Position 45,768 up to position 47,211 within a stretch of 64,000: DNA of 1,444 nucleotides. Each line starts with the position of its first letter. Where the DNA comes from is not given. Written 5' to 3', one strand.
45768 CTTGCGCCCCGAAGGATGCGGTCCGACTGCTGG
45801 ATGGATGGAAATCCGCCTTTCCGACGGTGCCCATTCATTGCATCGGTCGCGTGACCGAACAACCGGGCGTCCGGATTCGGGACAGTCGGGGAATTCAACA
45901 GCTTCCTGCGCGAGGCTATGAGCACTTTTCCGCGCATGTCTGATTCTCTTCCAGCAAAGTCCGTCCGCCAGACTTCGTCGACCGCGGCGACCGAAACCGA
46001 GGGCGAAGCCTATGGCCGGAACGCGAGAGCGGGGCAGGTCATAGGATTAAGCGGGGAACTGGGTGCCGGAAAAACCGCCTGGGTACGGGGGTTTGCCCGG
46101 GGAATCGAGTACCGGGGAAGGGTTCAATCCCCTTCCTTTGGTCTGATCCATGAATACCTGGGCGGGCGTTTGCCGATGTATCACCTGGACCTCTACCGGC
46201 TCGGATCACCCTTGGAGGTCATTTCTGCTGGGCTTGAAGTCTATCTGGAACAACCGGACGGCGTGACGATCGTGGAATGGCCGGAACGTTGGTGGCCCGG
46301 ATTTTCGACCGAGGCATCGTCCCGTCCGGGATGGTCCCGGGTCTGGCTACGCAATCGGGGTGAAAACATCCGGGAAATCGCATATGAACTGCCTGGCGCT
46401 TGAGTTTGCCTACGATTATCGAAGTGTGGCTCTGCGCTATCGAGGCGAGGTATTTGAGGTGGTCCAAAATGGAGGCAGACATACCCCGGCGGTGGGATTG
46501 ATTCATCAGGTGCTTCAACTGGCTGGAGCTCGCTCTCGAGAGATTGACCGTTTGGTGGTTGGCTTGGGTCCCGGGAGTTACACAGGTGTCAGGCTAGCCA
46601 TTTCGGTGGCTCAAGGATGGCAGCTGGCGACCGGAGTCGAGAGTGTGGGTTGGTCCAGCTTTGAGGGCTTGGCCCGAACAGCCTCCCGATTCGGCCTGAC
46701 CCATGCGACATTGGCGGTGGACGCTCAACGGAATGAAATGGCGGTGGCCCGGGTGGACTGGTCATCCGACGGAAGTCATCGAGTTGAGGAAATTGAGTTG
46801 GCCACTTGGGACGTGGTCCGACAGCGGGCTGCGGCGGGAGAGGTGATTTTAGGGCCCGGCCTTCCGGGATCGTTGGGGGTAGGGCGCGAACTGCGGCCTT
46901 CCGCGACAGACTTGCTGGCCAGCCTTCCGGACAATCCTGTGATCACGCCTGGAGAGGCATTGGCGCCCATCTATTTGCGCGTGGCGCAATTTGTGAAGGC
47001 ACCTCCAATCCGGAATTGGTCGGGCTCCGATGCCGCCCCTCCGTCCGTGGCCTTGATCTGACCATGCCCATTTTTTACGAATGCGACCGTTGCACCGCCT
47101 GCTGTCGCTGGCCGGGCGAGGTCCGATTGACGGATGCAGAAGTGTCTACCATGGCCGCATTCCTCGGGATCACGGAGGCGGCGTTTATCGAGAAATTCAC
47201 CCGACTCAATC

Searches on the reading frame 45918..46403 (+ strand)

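Call 63: search_protein_families(library=pfam, max_evalue=0.00001, proteins=[window:45918-46403:+])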
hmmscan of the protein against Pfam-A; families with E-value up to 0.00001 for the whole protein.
window:45918-46403:+ (161 aa): 1 family
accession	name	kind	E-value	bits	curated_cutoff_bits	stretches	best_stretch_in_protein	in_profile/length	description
PF02367.23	TsaE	-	1.2e-29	103.3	26.6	1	20-125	2-105/128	Threonylcarbamoyl adenosine biosynthesis protein TsaE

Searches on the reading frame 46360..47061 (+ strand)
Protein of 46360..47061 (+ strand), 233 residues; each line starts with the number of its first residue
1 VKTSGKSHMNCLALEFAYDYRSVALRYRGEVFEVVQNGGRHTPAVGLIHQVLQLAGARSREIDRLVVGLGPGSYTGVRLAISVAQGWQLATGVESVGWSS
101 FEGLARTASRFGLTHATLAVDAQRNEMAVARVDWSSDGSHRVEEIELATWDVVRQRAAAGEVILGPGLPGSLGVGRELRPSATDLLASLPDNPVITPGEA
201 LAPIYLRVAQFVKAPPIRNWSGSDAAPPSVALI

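Call 63: search_protein_families(library=pfam, max_evalue=0.00001, proteins=[window:46360-47061:+])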
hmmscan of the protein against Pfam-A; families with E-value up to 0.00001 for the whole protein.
window:46360-47061:+ (233 aa): 1 family
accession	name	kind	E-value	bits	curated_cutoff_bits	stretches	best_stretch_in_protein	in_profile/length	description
PF00814.31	TsaD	-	1.4e-12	48.3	24.8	1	46-130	35-121/264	tRNA N6-adenosine threonylcarbamoyltransferase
